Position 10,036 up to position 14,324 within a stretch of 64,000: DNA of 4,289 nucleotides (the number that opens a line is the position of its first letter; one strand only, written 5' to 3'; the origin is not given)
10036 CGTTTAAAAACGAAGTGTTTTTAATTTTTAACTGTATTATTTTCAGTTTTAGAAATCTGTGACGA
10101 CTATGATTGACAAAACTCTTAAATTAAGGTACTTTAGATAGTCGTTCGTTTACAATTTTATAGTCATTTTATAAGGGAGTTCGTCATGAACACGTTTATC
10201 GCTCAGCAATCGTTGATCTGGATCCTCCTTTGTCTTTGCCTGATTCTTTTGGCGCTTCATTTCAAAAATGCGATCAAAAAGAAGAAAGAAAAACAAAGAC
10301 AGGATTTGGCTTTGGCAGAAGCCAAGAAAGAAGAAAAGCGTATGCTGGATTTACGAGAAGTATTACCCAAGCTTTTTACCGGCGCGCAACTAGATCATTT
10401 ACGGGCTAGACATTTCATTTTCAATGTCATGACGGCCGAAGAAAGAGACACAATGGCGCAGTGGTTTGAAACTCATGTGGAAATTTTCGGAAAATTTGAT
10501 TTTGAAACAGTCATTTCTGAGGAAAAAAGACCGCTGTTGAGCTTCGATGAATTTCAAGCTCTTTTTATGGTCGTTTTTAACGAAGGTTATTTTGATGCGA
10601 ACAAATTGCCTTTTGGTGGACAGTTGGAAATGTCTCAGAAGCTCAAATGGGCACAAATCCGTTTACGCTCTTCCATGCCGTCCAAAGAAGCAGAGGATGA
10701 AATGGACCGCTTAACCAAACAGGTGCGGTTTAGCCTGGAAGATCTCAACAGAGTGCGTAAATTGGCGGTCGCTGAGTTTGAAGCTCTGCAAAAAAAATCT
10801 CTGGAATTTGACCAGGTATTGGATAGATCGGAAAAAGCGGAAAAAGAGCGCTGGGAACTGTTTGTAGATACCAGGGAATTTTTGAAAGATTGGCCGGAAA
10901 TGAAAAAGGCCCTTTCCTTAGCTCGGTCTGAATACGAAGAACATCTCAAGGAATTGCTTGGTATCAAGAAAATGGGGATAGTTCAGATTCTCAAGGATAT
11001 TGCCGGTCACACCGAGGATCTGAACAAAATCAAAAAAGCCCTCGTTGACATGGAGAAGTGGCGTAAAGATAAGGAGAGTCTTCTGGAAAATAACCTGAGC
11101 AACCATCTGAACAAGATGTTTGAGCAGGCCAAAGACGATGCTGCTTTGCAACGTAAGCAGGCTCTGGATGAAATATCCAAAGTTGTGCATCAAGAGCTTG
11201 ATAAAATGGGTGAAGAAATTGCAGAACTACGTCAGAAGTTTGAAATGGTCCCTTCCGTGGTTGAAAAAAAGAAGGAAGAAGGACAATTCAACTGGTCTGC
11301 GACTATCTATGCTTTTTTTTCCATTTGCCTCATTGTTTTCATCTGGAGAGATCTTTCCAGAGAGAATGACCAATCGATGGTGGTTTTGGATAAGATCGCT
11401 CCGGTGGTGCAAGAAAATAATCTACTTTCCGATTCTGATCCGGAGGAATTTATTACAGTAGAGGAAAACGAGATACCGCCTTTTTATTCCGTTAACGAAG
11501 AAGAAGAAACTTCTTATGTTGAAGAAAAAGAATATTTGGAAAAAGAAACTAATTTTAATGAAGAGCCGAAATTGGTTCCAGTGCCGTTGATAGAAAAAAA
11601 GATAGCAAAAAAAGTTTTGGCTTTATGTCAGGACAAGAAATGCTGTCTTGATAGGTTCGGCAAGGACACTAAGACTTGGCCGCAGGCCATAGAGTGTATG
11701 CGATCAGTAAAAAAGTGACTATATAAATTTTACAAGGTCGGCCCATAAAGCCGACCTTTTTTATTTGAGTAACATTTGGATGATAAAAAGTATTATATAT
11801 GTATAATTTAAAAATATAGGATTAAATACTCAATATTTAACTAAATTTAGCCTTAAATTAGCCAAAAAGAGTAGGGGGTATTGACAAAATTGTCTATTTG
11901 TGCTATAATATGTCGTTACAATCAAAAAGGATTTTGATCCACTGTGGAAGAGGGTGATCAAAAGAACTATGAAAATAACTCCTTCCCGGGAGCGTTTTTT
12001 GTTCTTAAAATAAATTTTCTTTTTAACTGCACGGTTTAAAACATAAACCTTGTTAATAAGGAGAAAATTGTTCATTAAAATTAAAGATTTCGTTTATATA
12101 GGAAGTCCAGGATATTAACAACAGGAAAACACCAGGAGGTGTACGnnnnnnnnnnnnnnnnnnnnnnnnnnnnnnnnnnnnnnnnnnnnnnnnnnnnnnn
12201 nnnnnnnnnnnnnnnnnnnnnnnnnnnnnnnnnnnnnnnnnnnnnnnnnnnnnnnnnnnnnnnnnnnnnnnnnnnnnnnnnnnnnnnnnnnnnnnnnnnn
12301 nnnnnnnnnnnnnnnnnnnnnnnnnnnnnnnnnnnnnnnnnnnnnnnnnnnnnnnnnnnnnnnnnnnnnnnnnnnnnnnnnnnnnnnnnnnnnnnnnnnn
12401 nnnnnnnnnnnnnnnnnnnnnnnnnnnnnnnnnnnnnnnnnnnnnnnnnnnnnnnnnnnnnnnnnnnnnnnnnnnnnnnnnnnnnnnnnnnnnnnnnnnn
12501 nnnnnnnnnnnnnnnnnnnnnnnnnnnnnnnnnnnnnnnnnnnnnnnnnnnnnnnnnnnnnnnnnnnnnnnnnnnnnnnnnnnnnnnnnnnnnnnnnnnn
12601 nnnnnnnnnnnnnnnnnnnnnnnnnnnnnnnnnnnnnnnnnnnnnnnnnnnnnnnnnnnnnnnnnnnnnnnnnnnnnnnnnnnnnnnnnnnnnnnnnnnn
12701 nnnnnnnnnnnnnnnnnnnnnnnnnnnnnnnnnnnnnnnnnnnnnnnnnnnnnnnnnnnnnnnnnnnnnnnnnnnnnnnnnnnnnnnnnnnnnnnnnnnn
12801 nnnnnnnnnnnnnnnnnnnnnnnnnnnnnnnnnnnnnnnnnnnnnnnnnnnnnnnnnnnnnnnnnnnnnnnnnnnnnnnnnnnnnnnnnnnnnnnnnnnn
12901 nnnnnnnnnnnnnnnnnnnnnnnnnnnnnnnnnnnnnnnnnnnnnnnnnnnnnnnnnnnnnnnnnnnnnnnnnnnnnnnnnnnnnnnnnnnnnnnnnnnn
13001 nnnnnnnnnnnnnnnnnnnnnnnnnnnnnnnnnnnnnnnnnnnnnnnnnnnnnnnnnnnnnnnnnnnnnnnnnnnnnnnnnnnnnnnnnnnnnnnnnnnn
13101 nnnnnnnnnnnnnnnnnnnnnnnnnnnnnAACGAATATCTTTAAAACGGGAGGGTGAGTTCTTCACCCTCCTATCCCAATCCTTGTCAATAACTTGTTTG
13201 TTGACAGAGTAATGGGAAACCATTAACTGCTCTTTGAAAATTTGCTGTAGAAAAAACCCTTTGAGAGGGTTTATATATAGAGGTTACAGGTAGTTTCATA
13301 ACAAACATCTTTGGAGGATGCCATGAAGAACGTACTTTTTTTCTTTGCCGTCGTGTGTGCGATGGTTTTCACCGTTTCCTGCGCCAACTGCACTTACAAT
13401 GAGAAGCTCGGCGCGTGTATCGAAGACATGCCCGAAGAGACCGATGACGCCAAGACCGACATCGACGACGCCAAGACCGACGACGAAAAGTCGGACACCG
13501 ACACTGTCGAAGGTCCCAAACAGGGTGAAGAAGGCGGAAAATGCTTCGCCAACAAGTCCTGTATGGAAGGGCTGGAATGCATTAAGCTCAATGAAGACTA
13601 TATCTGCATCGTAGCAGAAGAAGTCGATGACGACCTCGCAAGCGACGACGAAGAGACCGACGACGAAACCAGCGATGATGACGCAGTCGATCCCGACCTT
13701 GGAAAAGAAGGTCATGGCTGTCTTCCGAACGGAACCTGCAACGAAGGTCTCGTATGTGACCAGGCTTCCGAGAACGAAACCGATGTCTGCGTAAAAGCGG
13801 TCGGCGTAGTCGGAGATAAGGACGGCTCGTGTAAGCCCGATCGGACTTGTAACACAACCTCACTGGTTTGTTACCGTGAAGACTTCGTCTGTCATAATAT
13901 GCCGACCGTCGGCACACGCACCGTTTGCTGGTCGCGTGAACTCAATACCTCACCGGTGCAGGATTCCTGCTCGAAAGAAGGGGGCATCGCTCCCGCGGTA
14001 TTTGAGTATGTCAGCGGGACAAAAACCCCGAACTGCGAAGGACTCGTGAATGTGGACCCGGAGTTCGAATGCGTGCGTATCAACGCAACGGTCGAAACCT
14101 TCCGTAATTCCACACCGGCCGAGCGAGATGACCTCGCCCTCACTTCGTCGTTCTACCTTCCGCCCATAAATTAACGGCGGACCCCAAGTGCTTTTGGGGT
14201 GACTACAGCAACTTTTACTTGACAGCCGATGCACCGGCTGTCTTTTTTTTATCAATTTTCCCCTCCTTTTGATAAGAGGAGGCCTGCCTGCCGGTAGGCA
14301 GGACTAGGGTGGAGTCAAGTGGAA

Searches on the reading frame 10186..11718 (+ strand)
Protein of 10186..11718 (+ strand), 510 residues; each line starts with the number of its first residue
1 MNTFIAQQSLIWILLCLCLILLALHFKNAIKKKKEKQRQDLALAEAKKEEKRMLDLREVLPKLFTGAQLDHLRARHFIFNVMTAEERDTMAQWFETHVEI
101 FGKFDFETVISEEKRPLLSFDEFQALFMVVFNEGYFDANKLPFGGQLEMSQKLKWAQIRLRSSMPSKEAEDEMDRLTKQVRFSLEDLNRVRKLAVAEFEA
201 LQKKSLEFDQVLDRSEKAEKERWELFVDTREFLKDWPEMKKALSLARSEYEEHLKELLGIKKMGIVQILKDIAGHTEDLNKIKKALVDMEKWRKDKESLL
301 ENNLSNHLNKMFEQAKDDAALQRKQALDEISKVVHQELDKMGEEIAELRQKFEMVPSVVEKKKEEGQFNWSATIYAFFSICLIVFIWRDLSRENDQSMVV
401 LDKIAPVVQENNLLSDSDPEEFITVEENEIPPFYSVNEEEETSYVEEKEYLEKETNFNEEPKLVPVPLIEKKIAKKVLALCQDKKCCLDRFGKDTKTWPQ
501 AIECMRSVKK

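Call 5: search_protein_families(library=pfam, proteins=[window:10186-11718:+], max_evalue=0.01)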
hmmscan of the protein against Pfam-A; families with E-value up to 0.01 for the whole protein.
window:10186-11718:+ (510 aa): 0 families

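Call 14: search_protein_families(library=ncbifam, proteins=[window:10186-11718:+], max_evalue=0.1)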
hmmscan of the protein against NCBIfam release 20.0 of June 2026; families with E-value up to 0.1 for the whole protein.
window:10186-11718:+ (510 aa): 3 families
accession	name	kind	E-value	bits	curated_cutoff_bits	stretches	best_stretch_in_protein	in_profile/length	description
NF006125.0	PRK08269.1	equivalog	0.002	17.2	427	1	281-364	28-111/334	3-hydroxybutyryl-CoA dehydrogenase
NF002588.0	PRK02249.1-2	equivalog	0.012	14.9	439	1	290-403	58-166/360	DNA primase regulatory subunit PriL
TIGR01218.1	Gpos_tandem_5TM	subfamily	0.016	15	35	1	5-52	91-137/208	tandem five-TM protein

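Call 15: search_protein_families(library=phrogs, proteins=[window:10186-11718:+], max_evalue=0.01)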
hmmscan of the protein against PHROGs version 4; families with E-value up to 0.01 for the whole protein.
window:10186-11718:+ (510 aa): 0 families

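Call 81: search_protein_families(library=padloc, proteins=[window:10186-11718:+], max_evalue=0.01)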
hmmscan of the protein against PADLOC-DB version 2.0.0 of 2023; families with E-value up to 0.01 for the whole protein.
window:10186-11718:+ (510 aa): 0 families

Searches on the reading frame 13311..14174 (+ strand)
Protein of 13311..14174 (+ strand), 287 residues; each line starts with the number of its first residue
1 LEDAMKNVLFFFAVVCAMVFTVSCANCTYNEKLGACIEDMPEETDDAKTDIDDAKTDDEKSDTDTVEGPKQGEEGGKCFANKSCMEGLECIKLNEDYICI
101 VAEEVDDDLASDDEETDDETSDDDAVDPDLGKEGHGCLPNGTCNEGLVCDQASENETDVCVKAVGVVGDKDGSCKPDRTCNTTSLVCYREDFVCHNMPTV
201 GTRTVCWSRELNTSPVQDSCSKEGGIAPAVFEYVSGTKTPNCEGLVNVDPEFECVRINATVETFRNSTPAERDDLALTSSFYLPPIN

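Call 5: search_protein_families(library=pfam, proteins=[window:13311-14174:+], max_evalue=0.01)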
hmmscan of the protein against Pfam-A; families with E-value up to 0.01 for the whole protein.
window:13311-14174:+ (287 aa): 0 families

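Call 14: search_protein_families(library=ncbifam, proteins=[window:13311-14174:+], max_evalue=0.1)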
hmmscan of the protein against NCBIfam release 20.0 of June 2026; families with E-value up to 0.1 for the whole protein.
window:13311-14174:+ (287 aa): 1 family
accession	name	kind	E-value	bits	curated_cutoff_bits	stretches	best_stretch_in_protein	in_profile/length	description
NF040598.1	Ala_zip_lipo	subfamily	0.098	13.2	43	0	7-59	1-53/90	Lpp/OprI family alanine-zipper lipoprotein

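Call 15: search_protein_families(library=phrogs, proteins=[window:13311-14174:+], max_evalue=0.01)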
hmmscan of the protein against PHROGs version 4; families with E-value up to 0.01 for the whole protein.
window:13311-14174:+ (287 aa): 0 families
